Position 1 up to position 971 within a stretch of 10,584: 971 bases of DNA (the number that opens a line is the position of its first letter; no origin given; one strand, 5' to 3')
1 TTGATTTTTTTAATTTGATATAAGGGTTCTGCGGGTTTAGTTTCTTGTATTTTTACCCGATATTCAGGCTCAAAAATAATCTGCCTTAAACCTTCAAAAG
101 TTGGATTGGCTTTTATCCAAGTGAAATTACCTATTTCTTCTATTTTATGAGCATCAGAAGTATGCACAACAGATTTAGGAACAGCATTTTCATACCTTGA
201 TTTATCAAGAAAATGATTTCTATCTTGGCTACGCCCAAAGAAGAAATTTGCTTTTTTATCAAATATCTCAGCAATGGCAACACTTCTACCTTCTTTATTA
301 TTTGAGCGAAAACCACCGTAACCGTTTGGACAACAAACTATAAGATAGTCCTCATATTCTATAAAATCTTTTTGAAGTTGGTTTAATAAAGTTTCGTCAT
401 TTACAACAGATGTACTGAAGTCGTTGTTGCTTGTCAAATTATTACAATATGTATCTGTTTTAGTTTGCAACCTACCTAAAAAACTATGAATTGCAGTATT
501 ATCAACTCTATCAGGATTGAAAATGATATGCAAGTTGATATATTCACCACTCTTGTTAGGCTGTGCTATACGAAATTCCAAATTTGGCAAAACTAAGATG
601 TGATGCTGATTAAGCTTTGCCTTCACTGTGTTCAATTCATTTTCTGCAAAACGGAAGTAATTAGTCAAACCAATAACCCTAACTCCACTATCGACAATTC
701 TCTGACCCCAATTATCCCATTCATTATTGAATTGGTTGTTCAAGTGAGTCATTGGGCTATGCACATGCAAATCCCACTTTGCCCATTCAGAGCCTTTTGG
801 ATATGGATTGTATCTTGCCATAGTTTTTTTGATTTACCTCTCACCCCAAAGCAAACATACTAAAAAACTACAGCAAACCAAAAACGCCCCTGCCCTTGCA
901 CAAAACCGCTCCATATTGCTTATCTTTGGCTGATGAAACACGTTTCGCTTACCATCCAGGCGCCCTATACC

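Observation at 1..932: Abrupt compositional discontinuity: a low-GC island edge carrying a PHP-domain N-terminus, likely of a defence-type ATPase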

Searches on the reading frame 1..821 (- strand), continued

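Call 44: find_encoding_contigs(protein=P0066, flank=10000, max_places=3)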
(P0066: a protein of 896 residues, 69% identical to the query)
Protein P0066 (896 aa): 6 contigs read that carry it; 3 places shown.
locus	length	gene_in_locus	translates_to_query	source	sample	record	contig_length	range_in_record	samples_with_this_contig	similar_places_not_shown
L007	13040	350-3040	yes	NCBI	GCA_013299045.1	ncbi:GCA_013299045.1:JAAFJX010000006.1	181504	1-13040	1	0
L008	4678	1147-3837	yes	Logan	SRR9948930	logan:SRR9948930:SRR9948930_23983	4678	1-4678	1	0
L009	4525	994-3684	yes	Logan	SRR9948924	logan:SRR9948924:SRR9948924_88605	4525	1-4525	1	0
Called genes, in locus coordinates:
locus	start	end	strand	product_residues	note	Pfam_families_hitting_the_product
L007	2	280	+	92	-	?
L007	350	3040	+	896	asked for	-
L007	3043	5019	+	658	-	PF02384:N6_Mtase, PF01170:UPF0020 (weak), PF13847:Methyltransf_31 (weak), PF07669:Eco57I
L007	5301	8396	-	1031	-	PF00873:ACR_tran, PF03176:MMPL (weak)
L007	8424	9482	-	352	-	PF25917:BSH_RND (weak), PF25885:HH_EMRA (weak), PF25975:CzcB_C (faint), PF25954:Beta-barrel_RND_2, PF25990:Beta-barrel_YknX, PF25989:YknX_C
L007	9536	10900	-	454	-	PF02321:OEP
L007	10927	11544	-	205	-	PF00440:TetR_N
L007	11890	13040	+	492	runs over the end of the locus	PF18962:Por_Secre_tail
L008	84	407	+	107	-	-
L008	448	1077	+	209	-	-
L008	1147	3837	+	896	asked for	-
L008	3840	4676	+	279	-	?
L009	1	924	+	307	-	?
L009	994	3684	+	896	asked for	-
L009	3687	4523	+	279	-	?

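Call 46: fold_search(model_id=the predicted structure, library=pdb)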
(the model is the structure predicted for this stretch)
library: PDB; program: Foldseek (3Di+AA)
matches with E <= 10: 368; with E <= 0.001: 25
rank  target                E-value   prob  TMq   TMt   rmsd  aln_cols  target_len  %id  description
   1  2anu_D                2.2e-06  1.00  0.48  0.58   8.1       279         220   13  Crystal structure of Predicted metal-dependent phosphoesterase (PHP family) (tm0559) from THERMOTOGA MARITIMA at 2.40  (released 2005-10-18)
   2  2hpi                  3.3e-06  1.00  0.47  0.13   5.4       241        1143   14  Eubacterial and Eukaryotic Replicative DNA Polymerases are not Homologous: X-ray Structure of DNA Polymerase III (released 2006-09-19)
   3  3e0d_A                3.8e-06  1.00  0.47  0.13   5.4       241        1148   14  Insights into the Replisome from the Crystral Structure of the Ternary Complex of the Eubacterial DNA Polymerase III a (released 2008-09-23)
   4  3e38_A                4.5e-06  1.00  0.53  0.44   5.2       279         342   14  CRYSTAL STRUCTURE OF A TWO-DOMAIN PROTEIN CONTAINING PREDICTED PHP-LIKE METAL-DEPENDENT PHOSPHOESTERASE (BVU_3505) FRO (released 2008-10-07)
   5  2hnh                  1.5e-05  1.00  0.47  0.16   6.0       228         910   14  Crystal structure of the catalytic alpha subunit of E. coli replicative DNA polymerase III (released 2006-09-19)
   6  4iqj_C                3.8e-05  1.00  0.48  0.13   5.4       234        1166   12  Structure of PolIIIalpha-Tauc-DNA complex suggests an atomic model of the replisome (released 2013-03-13)
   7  7ug9                  4.0e-05  1.00  0.49  0.62   4.2       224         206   11  Crystal structure of RNase AM PHP domain (released 2022-08-31)
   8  7pu7_A                5.7e-05  1.00  0.48  0.15   5.2       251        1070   13  DNA polymerase from M. tuberculosis (released 2022-02-23)
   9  4iqj_A                7.3e-05  1.00  0.46  0.13   5.3       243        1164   12  Structure of PolIIIalpha-Tauc-DNA complex suggests an atomic model of the replisome (released 2013-03-13)
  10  4jom                  8.8e-05  1.00  0.49  0.17   5.4       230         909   16  Structure of E. coli Pol III 3mPHP mutant (released 2013-05-29)
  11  2hqa                  9.3e-05  1.00  0.49  0.17   5.3       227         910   14  Crystal structure of the catalytic alpha subunit of E. Coli replicative DNA polymerase III (released 2006-09-19)
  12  4iqj_D                9.3e-05  1.00  0.49  0.13   5.2       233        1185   12  Structure of PolIIIalpha-Tauc-DNA complex suggests an atomic model of the replisome (released 2013-03-13)
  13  3e0f                  9.9e-05  1.00  0.40  0.39  10.5       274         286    9  Crystal structure of a putative metal-dependent phosphoesterase (bad_1165) from bifidobacterium adolescentis atcc 15703  (released 2008-09-02)
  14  3f2b_A                1.1e-04  1.00  0.44  0.14   7.1       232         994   13  DNA Polymerase PolC from Geobacillus kaustophilus complex with DNA, dGTP, Mg and Zn (released 2009-01-20)
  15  7rty_A                1.1e-04  1.00  0.50  0.55   5.4       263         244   11  Crystal Structure of PsfC from Pseudomonas syringae PB-5123 (released 2021-09-15)
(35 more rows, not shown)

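Call 51: find_encoding_contigs(protein=P0213, flank=10000, max_places=4)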
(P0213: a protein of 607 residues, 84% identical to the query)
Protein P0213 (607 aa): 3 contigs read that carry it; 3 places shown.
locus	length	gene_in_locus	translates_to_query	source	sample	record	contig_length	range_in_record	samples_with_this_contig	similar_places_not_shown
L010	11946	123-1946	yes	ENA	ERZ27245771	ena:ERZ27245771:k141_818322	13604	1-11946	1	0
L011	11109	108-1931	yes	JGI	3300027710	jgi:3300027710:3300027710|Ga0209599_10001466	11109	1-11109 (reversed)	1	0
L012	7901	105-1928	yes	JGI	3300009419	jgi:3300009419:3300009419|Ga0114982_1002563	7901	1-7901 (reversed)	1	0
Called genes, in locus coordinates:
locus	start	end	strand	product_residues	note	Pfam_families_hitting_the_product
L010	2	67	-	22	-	?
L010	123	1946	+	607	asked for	PF13175:AAA_15 (faint), PF13304:AAA_21 (weak)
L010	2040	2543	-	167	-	PF00583:Acetyltransf_1, PF13673:Acetyltransf_10, PF13508:Acetyltransf_7, PF08445:FR47 (weak)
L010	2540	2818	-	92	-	PF08681:TacA1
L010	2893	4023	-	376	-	PF01546:Peptidase_M20, PF07687:M20_dimer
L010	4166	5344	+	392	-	PF13458:Peripla_BP_6, PF01094:ANF_receptor, PF13433:Peripla_BP_5 (weak)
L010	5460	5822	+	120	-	-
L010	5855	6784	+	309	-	PF02653:BPD_transp_2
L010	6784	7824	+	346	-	PF02653:BPD_transp_2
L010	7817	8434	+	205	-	PF05685:Uma2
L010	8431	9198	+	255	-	PF00005:ABC_tran, PF13304:AAA_21 (faint), PF12399:BCA_ABC_TP_C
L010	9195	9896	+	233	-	PF00005:ABC_tran, PF13304:AAA_21 (faint)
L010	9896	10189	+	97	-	-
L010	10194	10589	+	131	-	PF11026:DUF2721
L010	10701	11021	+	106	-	PF01329:Pterin_4a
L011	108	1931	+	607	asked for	PF13175:AAA_15 (faint), PF13304:AAA_21 (weak)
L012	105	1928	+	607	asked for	PF13175:AAA_15 (faint), PF13304:AAA_21 (weak)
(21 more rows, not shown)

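Call 54: search_solved_structures(query=P0065, max_evalue=0.01)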
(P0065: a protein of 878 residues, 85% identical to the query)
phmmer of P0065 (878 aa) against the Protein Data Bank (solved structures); distinct sequences matched with E-value up to 0.01: 2.
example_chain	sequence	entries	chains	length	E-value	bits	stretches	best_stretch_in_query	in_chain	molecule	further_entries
3gfo_A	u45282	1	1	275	1.5e-05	26.6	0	763-826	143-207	Cobalt import ATP-binding protein cbiO 1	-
9o9x_A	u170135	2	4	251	0.00092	20.6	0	311-337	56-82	ABC transporter ATP-binding protein YtrE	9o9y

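Call 55: search_protein_families(library=padloc, proteins=[P0065, P0066, L006:2785-4794:+, L007:3043-5019:+], max_evalue=0.001)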
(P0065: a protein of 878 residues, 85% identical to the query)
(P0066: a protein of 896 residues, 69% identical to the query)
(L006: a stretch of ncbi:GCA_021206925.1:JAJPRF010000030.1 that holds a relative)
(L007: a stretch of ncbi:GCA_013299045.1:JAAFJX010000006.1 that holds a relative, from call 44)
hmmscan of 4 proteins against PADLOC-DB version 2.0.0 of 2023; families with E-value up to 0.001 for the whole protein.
P0065 (878 aa): 8 families
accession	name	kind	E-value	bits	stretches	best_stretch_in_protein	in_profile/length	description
PDLC02208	Ppl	-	6.6e-30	101.9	2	759-874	772-888/894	-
PDLC02980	AriA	-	9.8e-08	30.3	1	764-825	238-302/304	-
PDLC03865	LmuB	-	2.5e-07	27.3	2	411-727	547-833/1007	-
PDLC02979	AriA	-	2.4e-06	25.6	2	305-546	18-275/373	-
PDLC03878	NsnB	-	6e-06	24.3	1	748-826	202-281/345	-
PDLC04678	PDC-M49A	-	6e-06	22.8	1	718-825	499-612/681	-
PDLC04242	PDC-M01A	-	1.3e-05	21.6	1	783-850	426-494/566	-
PDLC03859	LmuB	-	0.00013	19.3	1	303-826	15-589/611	-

P0066 (896 aa): 4 families
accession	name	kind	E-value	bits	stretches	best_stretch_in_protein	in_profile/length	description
PDLC02208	Ppl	-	1.5e-23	80.9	2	743-887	768-890/894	-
PDLC04679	PDC-M49A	-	6.2e-10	36.4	1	746-889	403-536/541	-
PDLC04680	PDC-M49A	-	1e-06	25.6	1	750-891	537-671/674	-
PDLC04678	PDC-M49A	-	3.3e-06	23.7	1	748-890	545-677/681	-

L006:2785-4794:+ (669 aa): 99 families (the best 25 are shown)
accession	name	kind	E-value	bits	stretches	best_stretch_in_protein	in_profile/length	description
PDLC03318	MTase_II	-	7.3e-81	270.5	2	251-430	498-679/723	Type II methyltransferase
PDLC03018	MTase_I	-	2.1e-63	212.9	2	17-195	172-356/749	Type I methyltransferase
PDLC03021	MTase_I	-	8.4e-54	181.2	1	81-474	96-449/491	Type I methyltransferase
PDLC03030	MTase_I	-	4.1e-53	178.8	1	13-387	187-584/670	Type I methyltransferase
PDLC03034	MTase_I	-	3.3e-51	172.4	2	251-436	471-642/672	Type I methyltransferase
PDLC04134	mad2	-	2e-49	166.7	1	12-448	138-489/492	mads_2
PDLC03218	MTase_II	-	3.4e-49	165.8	2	20-265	130-384/532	Type II methyltransferase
PDLC03026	MTase_I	-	1.7e-43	147.5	1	27-396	17-369/487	Type I methyltransferase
PDLC03025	MTase_I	-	3.5e-34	116.4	2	90-265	102-280/569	Type I methyltransferase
PDLC03311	MTase_II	-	2e-31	107.2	3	309-386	135-210/464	Type II methyltransferase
PDLC03357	MTase_II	-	2.4e-29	100.2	1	18-406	7-359/620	Type II methyltransferase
PDLC03317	MTase_II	-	2e-26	90.6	2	18-266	166-438/831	Type II methyltransferase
PDLC03031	MTase_I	-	4.2e-26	89.4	1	112-390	149-409/834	Type I methyltransferase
PDLC03624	REase_MTase_IIG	-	6.7e-23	78.5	1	129-419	402-681/1271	Type IIG restriction enzyme-methyltransferase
PDLC03036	MTase_I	-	8.7e-22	75.3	2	141-265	210-339/635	Type I methyltransferase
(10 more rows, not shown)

L007:3043-5019:+ (658 aa): 93 families (the best 25 are shown)
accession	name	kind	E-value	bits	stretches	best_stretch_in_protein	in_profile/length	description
PDLC03318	MTase_II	-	1.2e-82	276.4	2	200-420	425-680/723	Type II methyltransferase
PDLC03018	MTase_I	-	1.1e-57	194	2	15-193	172-356/749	Type I methyltransferase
PDLC03021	MTase_I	-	2.6e-55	186.2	1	77-503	94-489/491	Type I methyltransferase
PDLC03034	MTase_I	-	1.1e-54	183.8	2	250-425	472-642/672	Type I methyltransferase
PDLC03030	MTase_I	-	3.8e-53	178.9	1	11-375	187-583/670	Type I methyltransferase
PDLC04134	mad2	-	2.7e-51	172.9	1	11-435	139-487/492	mads_2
PDLC03218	MTase_II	-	1.2e-49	167.3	1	18-404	130-513/532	Type II methyltransferase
PDLC03026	MTase_I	-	6.1e-44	149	1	25-385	17-369/487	Type I methyltransferase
PDLC03025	MTase_I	-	1.3e-33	114.5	1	90-386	104-381/569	Type I methyltransferase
PDLC03311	MTase_II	-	2.3e-32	110.3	2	138-374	12-209/464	Type II methyltransferase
PDLC03357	MTase_II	-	1.5e-30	104.2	1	16-394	7-358/620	Type II methyltransferase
PDLC03031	MTase_I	-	2.3e-28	96.9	1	102-376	141-406/834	Type I methyltransferase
PDLC03317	MTase_II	-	3.8e-25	86.3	1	14-406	164-565/831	Type II methyltransferase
PDLC03624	REase_MTase_IIG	-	6.2e-24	82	1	127-407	402-680/1271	Type IIG restriction enzyme-methyltransferase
PDLC03036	MTase_I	-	4.9e-20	69.5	1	139-376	210-434/635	Type I methyltransferase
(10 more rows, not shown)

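Call 59: search_dna_similar(query=P0065, collection=phages, mode=protein, max_rows=12)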
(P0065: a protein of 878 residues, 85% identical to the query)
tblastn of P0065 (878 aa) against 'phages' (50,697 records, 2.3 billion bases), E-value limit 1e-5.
Records with a match: 7; places in all: 7; records where one place covers at least 80% of the query: 0.
Best place of each record, by identity: <60% 7.
By first word of the organism name: Listeria 2; Yersinia 2; Microcystis 1; Vibrio 1; Streptococcus 1.
By host as written in the record: Listeria monocytogenes 2; Yersinia enterocolitica 2; Microcystis wesenbergii 1; Vibrio cyclitrophicus 10N.286.54.E11 1; Streptococcus suis ZKB4 1.
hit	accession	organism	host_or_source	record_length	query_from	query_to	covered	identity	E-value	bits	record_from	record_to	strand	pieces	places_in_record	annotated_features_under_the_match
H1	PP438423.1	Microcystis phage Mwe-JY31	Microcystis wesenbergii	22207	9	878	61%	30.5%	3e-46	256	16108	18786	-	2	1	hypothetical protein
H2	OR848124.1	Listeria phage LM 4-14-1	Listeria monocytogenes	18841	752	878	14%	38.8%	1e-14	85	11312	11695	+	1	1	record has no annotation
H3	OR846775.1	Listeria phage LM 4-11-1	Listeria monocytogenes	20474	752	878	14%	38.8%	1e-14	85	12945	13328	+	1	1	record has no annotation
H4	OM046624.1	Yersinia phage vB_YenM_42.18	Yersinia enterocolitica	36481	753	878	14%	36.7%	3e-12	77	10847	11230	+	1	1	chromosome partition protein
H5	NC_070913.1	Yersinia phage vB_YenM_42.18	Yersinia enterocolitica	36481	753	878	14%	36.7%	3e-12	77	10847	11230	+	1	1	chromosome partition protein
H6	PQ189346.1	Vibrio phage 10N.286.54.E11_PE001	Vibrio cyclitrophicus 10N.286.54.E11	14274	759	878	14%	36.9%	5e-13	79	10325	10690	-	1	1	hypothetical protein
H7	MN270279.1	Streptococcus phage phi-SsuZKB4_rum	Streptococcus suis ZKB4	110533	759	878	14%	34.1%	2e-10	71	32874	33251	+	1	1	hypothetical protein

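Call 60: search_dna_similar(query=P0065, collection=plasmids, mode=protein, max_rows=15)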
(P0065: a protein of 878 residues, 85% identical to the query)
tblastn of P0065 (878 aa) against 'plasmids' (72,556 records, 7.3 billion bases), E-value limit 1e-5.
Records with a match: 1126; places in all: 1179; records where one place covers at least 80% of the query: 7.
Best place of each record, by identity: <60% 1126.
By first word of the organism name: Escherichia 353; Klebsiella 339; Enterobacter 53; Piscirickettsia 34; Salmonella 32; Citrobacter 28; Serratia 21; Pseudomonas 21; Raoultella 18; Yersinia 17; and 67 more.
By predicted mobility (MOB-suite, as given by PLSDB): conjugative 806; non-mobilizable 206; mobilizable 114.
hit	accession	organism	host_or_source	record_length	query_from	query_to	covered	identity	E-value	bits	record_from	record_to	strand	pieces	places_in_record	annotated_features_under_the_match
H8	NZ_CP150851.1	Burkholderia pyrrocinia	-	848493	6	878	99%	32.1%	1e-121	414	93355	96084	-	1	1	TrlF family AAA-like ATPase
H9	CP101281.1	Burkholderia sp. FXe9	bacteria,soil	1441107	8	878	99%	31.1%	3e-59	425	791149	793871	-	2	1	hypothetical protein | AAA family ATPase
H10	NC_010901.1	Lactococcus lactis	-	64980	6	878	99%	27.4%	9e-61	233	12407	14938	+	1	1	TrlF family AAA-like ATPase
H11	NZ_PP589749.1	Lactococcus sp.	Bacterial culture,Dairy environment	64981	6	878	99%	27.4%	9e-61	233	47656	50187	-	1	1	TrlF family AAA-like ATPase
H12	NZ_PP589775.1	Lactococcus sp.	Bacterial culture,Dairy environment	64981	6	878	99%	27.4%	9e-61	233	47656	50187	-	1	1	TrlF family AAA-like ATPase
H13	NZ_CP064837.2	Lactococcus lactis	Whole organism,Dairy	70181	6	878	99%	27.4%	9e-61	233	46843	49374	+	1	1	TrlF family AAA-like ATPase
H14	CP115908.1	Agrobacterium tumefaciens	Russian Sage,cell culture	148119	8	877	99%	24.1%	8e-39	164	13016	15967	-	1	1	AAA family ATPase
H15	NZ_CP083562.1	Sulfitobacter sp. S223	-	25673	9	878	80%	29.3%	1e-40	234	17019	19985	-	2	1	TrlF family AAA-like ATPase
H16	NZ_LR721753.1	Aliivibrio wodanis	-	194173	7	878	51%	41.9%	1e-67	335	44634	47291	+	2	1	TrlF family AAA-like ATPase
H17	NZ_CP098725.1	Yersinia ruckeri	Salmo salar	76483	9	878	58%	36.3%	2e-58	307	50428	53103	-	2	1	TrlF family AAA-like ATPase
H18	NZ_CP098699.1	Yersinia ruckeri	Salmo salar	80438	9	878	58%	36.3%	2e-58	307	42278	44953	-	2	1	TrlF family AAA-like ATPase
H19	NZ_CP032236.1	Yersinia ruckeri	Salmo salar,tissue ...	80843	9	878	58%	36.3%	2e-58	307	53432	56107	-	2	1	TrlF family AAA-like ATPase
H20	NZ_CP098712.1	Yersinia ruckeri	Salmo salar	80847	9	878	58%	36.3%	2e-58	307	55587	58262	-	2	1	TrlF family AAA-like ATPase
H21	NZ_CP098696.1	Yersinia ruckeri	Salmo salar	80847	9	878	58%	36.3%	2e-58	307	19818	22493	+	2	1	TrlF family AAA-like ATPase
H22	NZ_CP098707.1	Yersinia ruckeri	Salmo salar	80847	9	878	58%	36.3%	2e-58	307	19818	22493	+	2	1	TrlF family AAA-like ATPase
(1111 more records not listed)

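Call 62: get_annotated_region(hit=H10, flank=6000)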
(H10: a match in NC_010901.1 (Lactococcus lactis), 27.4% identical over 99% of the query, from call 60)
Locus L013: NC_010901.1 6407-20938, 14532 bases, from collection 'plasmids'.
description: Lactococcus lactis plasmid pNP40, complete sequence
organism: Lactococcus lactis (NCBI taxid 1358)
taxonomy: Bacteria; Bacillota; Bacilli; Lactobacillales; Streptococcaceae; Lactococcus; Lactococcus lactis
host: -; source: -; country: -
typing (MOB-suite, as given by PLSDB): conjugative; replicon rep_cluster_571; relaxase MOB_Unknown; mating-pair formation MPF_T
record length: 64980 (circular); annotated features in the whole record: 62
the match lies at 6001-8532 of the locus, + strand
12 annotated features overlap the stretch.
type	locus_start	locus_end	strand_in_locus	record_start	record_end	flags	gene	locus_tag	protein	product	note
CDS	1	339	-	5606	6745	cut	-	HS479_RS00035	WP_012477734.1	DNA cytosine methyltransferase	GO:0006304 - DNA modification [Evidence IEA]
CDS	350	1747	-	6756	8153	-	-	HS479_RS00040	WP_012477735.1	DNA cytosine methyltransferase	GO:0006304 - DNA modification [Evidence IEA]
CDS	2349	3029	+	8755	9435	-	-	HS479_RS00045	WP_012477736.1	IS6-like element ISS1D family transposase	GO:0006313 - DNA transposition [Evidence IEA]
CDS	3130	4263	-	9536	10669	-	-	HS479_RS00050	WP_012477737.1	hypothetical protein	-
CDS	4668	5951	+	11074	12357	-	-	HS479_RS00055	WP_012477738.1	DUF2130 domain-containing protein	-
CDS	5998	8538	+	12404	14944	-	-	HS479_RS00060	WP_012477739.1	TrlF family AAA-like ATPase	-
CDS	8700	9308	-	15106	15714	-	-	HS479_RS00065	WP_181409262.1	hypothetical protein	-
CDS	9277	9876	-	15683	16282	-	-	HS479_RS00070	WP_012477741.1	recombinase family protein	GO:0006310 - DNA recombination [Evidence IEA]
CDS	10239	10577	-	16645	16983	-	-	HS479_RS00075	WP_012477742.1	bacteriocin immunity protein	GO:0030153 - bacteriocin immunity [Evidence IEA]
CDS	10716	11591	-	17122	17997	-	-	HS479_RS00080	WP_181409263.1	hypothetical protein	-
CDS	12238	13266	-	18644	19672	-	-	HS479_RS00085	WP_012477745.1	Abi family protein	-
CDS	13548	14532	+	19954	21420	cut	-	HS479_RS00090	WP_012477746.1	Y-family DNA polymerase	-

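Call 68: find_encoding_contigs(protein=P0327, flank=6000, max_places=2)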
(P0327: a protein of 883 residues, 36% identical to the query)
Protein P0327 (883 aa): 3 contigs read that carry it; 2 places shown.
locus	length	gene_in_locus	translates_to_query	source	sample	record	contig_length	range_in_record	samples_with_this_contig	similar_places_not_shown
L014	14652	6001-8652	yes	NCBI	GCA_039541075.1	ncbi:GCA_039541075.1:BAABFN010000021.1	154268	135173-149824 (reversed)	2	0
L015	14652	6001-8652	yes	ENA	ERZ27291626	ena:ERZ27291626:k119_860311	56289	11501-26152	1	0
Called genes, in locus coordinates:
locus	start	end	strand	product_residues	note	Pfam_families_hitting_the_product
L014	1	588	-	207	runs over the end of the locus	-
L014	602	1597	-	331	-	PF07863:CtnDOT_TraJ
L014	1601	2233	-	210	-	PF13605:DUF4141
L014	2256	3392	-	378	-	PF19044:P-loop_TraG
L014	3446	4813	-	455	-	PF12991:DUF3875, PF19044:P-loop_TraG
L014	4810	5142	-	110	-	PF13571:DUF4133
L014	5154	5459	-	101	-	PF13572:DUF4134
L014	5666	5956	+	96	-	PF13560:HTH_31 (weak), PF12844:HTH_19 (weak), PF01381:HTH_3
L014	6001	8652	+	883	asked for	PF02463:SMC_N (weak), PF00005:ABC_tran (faint), PF13304:AAA_21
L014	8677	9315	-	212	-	-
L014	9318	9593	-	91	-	PF11888:DUF3408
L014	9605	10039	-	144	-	PF11888:DUF3408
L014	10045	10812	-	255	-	PF09140:MipZ, PF10609:ParA, PF13614:AAA_31, PF01656:CbiA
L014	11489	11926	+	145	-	PF19514:MobC_2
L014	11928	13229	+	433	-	PF03432:Relaxase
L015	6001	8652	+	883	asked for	PF02463:SMC_N (weak), PF00005:ABC_tran (faint), PF13304:AAA_21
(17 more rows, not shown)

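Call 69: find_encoding_contigs(protein=P0315, flank=6000, max_places=2)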
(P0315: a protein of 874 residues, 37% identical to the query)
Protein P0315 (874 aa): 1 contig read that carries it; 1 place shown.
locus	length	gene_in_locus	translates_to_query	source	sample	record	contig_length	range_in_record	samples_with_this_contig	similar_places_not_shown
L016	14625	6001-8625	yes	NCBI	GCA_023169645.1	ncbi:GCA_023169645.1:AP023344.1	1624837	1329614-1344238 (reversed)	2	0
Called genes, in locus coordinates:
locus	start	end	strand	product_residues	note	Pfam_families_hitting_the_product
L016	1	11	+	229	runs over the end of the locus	PF01746:tRNA_m1G_MT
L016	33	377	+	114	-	PF01245:Ribosomal_L19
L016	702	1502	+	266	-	PF01936:NYN (weak)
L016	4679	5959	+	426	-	PF09903:DUF2130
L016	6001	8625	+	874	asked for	PF13476:AAA_23 (weak), PF13304:AAA_21 (weak)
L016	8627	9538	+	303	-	PF00551:Formyl_trans_N, PF02911:Formyl_trans_C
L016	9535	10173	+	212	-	PF03099:BPL_LplA_LipB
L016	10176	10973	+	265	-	PF00142:Fer4_NifH (weak), PF01656:CbiA, PF02374:ArsA_ATPase (weak), PF06564:CBP_BcsQ (weak), PF09140:MipZ (faint), PF10609:ParA, PF13614:AAA_31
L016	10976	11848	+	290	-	PF02195:ParB_N, PF17762:HTH_ParB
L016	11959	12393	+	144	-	PF00430:ATP-synt_B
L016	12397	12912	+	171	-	PF00430:ATP-synt_B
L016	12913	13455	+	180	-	PF00213:OSCP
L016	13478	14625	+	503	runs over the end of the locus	PF02874:ATP-synt_ab_N, PF00006:ATP-synt_ab, PF06745:ATPase (faint), PF00306:ATP-synt_ab_C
